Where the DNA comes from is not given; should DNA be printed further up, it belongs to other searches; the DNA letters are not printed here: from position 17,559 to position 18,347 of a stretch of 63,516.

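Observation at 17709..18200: Stand-alone diverged copy of the MurD C-terminal domain inserted between murD and ftsW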

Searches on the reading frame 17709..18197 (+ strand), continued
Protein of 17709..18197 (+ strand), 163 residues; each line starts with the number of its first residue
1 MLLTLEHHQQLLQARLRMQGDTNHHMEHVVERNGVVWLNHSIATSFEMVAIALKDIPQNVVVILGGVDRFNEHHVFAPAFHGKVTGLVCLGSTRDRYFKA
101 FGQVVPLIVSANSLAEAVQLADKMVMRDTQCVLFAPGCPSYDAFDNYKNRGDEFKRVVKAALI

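Call 43: fold_search(model_id=the predicted structure, library=pdb)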
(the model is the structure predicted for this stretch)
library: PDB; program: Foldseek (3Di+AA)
matches with E <= 10: 1613; with E <= 0.001: 42
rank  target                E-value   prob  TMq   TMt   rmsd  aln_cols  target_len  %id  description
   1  7u35_B                6.2e-10  1.00  0.74  0.29   2.2       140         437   31  Crystal Structure of UDP-N-acetylmuramoylalanine--D-glutamate ligase (MurD) from Pseudomonas aeruginosa PAO1 in comple (released 2022-03-09)
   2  7sy9_A                9.2e-10  1.00  0.76  0.30   2.3       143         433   29  Crystal Structure of UDP-N-acetylmuramoylalanine--D-glutamate ligase (MurD) from Pseudomonas aeruginosa PAO1 (released 2021-12-15)
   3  3lk7                  9.8e-10  1.00  0.77  0.29   2.2       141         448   26  The Crystal Structure of UDP-N-acetylmuramoylalanine-D-glutamate (MurD) ligase from Streptococcus agalactiae to 1.5A (released 2010-02-09)
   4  7ti7                  1.1e-09  1.00  0.72  0.28   3.3       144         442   24  Crystal Structure of UDP-N-acetylmuramoylalanine-D-glutamate ligase from Acinetobacter baumannii AB5075-UW in complex wi (released 2022-01-26)
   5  7sir                  1.4e-09  1.00  0.73  0.29   2.8       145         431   23  Crystal Structure of UDP-N-acetylmuramoylalanine-D-glutamate ligase from Acinetobacter baumannii AB5075-UW (released 2021-11-03)
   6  8dp2                  1.5e-09  1.00  0.75  0.29   2.2       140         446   31  Crystal Structure of UDP-N-acetylmuramoylalanine--D-glutamate ligase (MurD) from Pseudomonas aeruginosa PAO1 in complex  (released 2022-08-17)
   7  7u35_A                1.7e-09  1.00  0.74  0.30   2.2       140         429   31  Crystal Structure of UDP-N-acetylmuramoylalanine--D-glutamate ligase (MurD) from Pseudomonas aeruginosa PAO1 in comple (released 2022-03-09)
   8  7u35_C                2.7e-09  1.00  0.74  0.30   2.2       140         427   31  Crystal Structure of UDP-N-acetylmuramoylalanine--D-glutamate ligase (MurD) from Pseudomonas aeruginosa PAO1 in comple (released 2022-03-09)
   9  7sy9_B                3.8e-09  1.00  0.76  0.30   2.3       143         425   29  Crystal Structure of UDP-N-acetylmuramoylalanine--D-glutamate ligase (MurD) from Pseudomonas aeruginosa PAO1 (released 2021-12-15)
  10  8v8x                  1.0e-08  1.00  0.71  0.29   2.5       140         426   29  Crystal Structure of Apo UDP-N-acetylmuramoylalanine--D-glutamate ligase (MurD) from E. coli (Orthorhombic P form2) (released 2023-12-13)
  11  2jfh                  1.3e-08  1.00  0.71  0.29   2.5       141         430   29  Crystal structure of MurD ligase in complex with L-Glu containing sulfonamide inhibitor (released 2007-05-15)
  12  2vte                  1.3e-08  1.00  0.67  0.27   3.0       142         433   28  Crystal structure of MurD ligase in complex with D-Glu containing sulfonamide inhibitor (released 2008-11-25)
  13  2wjp                  2.3e-08  1.00  0.67  0.27   2.9       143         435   28  CRYSTAL STRUCTURE OF MURD LIGASE IN COMPLEX WITH D-GLU CONTAINING RHODANINE INHIBITOR (released 2010-08-25)
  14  2y67                  3.8e-08  1.00  0.71  0.28   2.5       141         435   29  New 5-Benzylidenethiazolidine-4-one Inhibitors of Bacterial MurD Ligase: Design, Synthesis, Crystal Structures, and Biol (released 2011-10-19)
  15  4uag                  4.0e-08  1.00  0.68  0.28   3.0       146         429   28  UDP-N-ACETYLMURAMOYL-L-ALANINE:D-GLUTAMATE LIGASE (released 2000-03-15)
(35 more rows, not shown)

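Call 51: find_homologous_proteins(query=A3, max_evalue=1e-10)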
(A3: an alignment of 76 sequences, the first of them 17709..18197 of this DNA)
Query A3 (76 sequences) (163 aa, profile of the alignment): 610 proteins with E <= 1e-10 among 1859 candidates; the best 120 are listed.
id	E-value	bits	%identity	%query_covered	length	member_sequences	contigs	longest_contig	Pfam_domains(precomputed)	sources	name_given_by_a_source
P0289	7.4e-65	236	48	98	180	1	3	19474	PF02875.27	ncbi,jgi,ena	-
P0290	7.9e-65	236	34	91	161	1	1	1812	PF02875.27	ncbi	-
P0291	3.2e-64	234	34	91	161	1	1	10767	-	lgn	-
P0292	3.7e-64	234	32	91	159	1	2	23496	-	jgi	jgi:UDP-N-acetylmuramoylalanine--D-glutamate ligase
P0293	4.0e-64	234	31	93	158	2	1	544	-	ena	-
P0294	4.2e-64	234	32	91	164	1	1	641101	PF02875.27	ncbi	ncbi:MAG: hypothetical protein V4565_10180 [Bacteroidota bacterium]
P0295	4.3e-64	234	32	91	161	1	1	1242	PF02875.27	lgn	-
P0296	4.7e-64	233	34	91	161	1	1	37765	-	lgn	-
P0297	4.9e-64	233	32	91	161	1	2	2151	-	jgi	jgi:UDP-N-acetylmuramoylalanine--D-glutamate ligase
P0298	4.9e-64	233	49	94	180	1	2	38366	PF02875.27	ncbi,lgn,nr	ncbi:MAG: hypothetical protein M3R17_01715 [Bacteroidota bacterium]|nr:hypothetical protein [Bactero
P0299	6.1e-64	233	32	91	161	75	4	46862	PF02875.27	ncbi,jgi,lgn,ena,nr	ncbi:MAG: hypothetical protein JNM51_14635 [Bacteroidia bacterium]|jgi:UDP-N-acetylmuramoylalanine--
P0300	6.1e-64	233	34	91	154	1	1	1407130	-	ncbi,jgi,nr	ncbi:MAG: murD [Bacteroidota bacterium]|jgi:UDP-N-acetylmuramoylalanine--D-glutamate ligase|nr:murD 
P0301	6.6e-64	233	32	91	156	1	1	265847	-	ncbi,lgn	ncbi:MAG: hypothetical protein V4677_08750 [Bacteroidota bacterium]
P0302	9.0e-64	232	32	91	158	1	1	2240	-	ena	-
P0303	9.3e-64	232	32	91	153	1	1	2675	-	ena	-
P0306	1.2e-63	232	34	91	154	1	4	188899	PF02875.27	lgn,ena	-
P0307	1.2e-63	232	35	90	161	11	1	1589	PF02875.27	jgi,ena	jgi:UDP-N-acetylmuramoylalanine--D-glutamate ligase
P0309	1.5e-63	232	33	91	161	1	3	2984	PF02875.27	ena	-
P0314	1.6e-63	232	34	91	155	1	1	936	PF02875.27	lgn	-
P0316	2.0e-63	231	32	91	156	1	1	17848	PF02875.27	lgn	-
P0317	2.1e-63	231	32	91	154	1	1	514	PF02875.27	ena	-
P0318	2.2e-63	231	34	91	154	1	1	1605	PF02875.27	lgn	-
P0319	2.3e-63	231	33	91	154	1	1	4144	PF02875.27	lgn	-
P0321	2.5e-63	231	32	93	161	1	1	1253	PF02875.27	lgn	-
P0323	2.7e-63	231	33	91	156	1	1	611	PF02875.27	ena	-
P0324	2.8e-63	231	33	93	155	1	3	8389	PF02875.27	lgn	-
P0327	3.0e-63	231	33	91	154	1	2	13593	PF02875.27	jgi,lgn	-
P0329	3.1e-63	231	34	91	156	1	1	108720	PF02875.27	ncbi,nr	ncbi:MAG: hypothetical protein H7141_01995 [Burkholderiales bacterium]|nr:hypothetical protein [Bact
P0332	5.0e-63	230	34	91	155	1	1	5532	PF02875.27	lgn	-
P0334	5.3e-63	230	32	91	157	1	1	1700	PF02875.27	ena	-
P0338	7.4e-63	229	34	91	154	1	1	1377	PF02875.27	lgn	-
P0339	8.4e-63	229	31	91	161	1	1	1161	PF02875.27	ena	-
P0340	8.5e-63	229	32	91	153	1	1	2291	PF02875.27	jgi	jgi:UDP-N-acetylmuramoylalanine--D-glutamate ligase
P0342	9.2e-63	229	45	93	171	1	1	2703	PF02875.27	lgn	-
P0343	9.6e-63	229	46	94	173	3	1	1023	PF02875.27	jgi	jgi:UDP-N-acetylmuramoylalanine--D-glutamate ligase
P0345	1.2e-62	229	34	91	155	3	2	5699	PF02875.27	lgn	-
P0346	1.2e-62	229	48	98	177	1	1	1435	PF02875.27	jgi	jgi:UDP-N-acetylmuramoylalanine--D-glutamate ligase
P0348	1.4e-62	229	34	90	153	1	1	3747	PF02875.27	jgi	jgi:UDP-N-acetylmuramoylalanine--D-glutamate ligase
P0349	1.4e-62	229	34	90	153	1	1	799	PF02875.27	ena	-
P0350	1.4e-62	229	47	96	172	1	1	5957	PF02875.27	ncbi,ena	-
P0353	1.6e-62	228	34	91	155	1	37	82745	PF02875.27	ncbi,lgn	-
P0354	1.6e-62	228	34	91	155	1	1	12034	PF02875.27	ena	-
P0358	1.9e-62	228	33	91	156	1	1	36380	PF02875.27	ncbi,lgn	-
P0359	1.9e-62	228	31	91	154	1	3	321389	PF02875.27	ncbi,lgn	-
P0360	2.1e-62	228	34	90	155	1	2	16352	PF02875.27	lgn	-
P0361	2.3e-62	228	32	91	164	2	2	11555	PF02875.27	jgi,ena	-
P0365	2.8e-62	228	34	90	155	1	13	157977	PF02875.27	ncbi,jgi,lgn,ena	-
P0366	2.8e-62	228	34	90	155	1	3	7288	PF02875.27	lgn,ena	-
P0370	3.5e-62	227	32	91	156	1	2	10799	PF02875.27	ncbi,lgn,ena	-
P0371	3.6e-62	227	34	90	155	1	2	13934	PF02875.27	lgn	-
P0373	3.6e-62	227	34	90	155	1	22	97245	PF02875.27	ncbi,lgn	-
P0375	4.6e-62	227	51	94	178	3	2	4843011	PF02875.27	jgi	jgi:UDP-N-acetylmuramoylalanine--D-glutamate ligase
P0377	5.0e-62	227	33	92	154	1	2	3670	PF02875.27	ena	-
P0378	5.8e-62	227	32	91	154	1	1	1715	PF02875.27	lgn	-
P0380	6.2e-62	226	31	91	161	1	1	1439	PF02875.27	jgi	jgi:UDP-N-acetylmuramoylalanine--D-glutamate ligase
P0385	7.7e-62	226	34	90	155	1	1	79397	PF02875.27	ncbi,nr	ncbi:MAG: hypothetical protein IT237_07025 [Bacteroidia bacterium]|nr:hypothetical protein [Bacteroi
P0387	8.5e-62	226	32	90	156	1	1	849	PF02875.27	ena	-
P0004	9.9e-62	226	50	100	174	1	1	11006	PF02875.27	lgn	-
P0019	1.2e-61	226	44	96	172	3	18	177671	PF02875.27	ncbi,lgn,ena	-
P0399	2.0e-61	225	48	94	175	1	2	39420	PF02875.27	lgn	-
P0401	2.3e-61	225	46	93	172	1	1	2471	PF02875.27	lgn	-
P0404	3.7e-61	224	32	90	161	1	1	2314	PF02875.27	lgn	-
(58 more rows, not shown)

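Call 52: find_encoding_contigs(protein=P0105, flank=3000, max_places=2)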
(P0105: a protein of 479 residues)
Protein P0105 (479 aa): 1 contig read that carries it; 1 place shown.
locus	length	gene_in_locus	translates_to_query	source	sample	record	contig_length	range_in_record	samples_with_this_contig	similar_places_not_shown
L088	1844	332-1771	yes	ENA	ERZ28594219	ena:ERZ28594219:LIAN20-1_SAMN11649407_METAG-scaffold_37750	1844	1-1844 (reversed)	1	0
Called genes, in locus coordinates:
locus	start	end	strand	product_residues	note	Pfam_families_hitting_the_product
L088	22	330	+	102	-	-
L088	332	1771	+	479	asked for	PF21799:MurD-like_N (faint), PF08245:Mur_ligase_M, PF02875:Mur_ligase_C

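Call 57: find_encoding_contigs(protein=P0111, flank=3000, max_places=2)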
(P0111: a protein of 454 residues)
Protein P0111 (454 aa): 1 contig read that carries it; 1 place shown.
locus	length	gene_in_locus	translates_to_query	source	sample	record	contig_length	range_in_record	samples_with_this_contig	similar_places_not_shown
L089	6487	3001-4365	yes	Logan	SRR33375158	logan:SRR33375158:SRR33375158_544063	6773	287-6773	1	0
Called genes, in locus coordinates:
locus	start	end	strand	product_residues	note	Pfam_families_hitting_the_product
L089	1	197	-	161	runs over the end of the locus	?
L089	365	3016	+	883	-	-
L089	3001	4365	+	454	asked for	PF02875:Mur_ligase_C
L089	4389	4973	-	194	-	PF03167:UDG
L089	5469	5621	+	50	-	-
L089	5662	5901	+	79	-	-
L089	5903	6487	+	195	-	?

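Call 58: find_encoding_contigs(protein=P0132, flank=3000, max_places=2)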
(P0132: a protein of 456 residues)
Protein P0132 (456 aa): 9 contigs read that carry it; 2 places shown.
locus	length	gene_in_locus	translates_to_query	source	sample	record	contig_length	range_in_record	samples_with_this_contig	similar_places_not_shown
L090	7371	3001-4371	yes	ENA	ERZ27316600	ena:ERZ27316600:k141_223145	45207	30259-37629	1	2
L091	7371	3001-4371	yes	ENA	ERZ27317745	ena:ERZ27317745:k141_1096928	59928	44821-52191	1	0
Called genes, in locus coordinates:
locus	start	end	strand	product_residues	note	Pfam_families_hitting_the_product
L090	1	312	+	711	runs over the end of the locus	PF03717:PBP_dimer (weak), PF00905:Transpeptidase, PF03793:PASTA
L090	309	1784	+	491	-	PF01225:Mur_ligase, PF08245:Mur_ligase_M, PF02875:Mur_ligase_C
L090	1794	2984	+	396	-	PF10555:MraY_sig1 (faint), PF00953:Glycos_transf_4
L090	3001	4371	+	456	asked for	PF21799:MurD-like_N (weak), PF08245:Mur_ligase_M, PF02875:Mur_ligase_C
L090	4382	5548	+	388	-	PF01098:FTSW_RODA_SPOVE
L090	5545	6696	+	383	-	PF03033:Glyco_transf_28, PF04101:Glyco_tran_28_C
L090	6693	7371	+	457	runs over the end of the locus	PF01225:Mur_ligase, PF08245:Mur_ligase_M, PF02875:Mur_ligase_C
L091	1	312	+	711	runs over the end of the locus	PF03717:PBP_dimer (weak), PF00905:Transpeptidase, PF03793:PASTA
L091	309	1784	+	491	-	PF01225:Mur_ligase, PF08245:Mur_ligase_M, PF02875:Mur_ligase_C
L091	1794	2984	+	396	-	PF10555:MraY_sig1 (faint), PF00953:Glycos_transf_4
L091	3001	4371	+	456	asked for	PF21799:MurD-like_N (weak), PF08245:Mur_ligase_M, PF02875:Mur_ligase_C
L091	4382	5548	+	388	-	PF01098:FTSW_RODA_SPOVE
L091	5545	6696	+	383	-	PF03033:Glyco_transf_28, PF04101:Glyco_tran_28_C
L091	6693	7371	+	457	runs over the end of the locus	PF01225:Mur_ligase, PF08245:Mur_ligase_M, PF02875:Mur_ligase_C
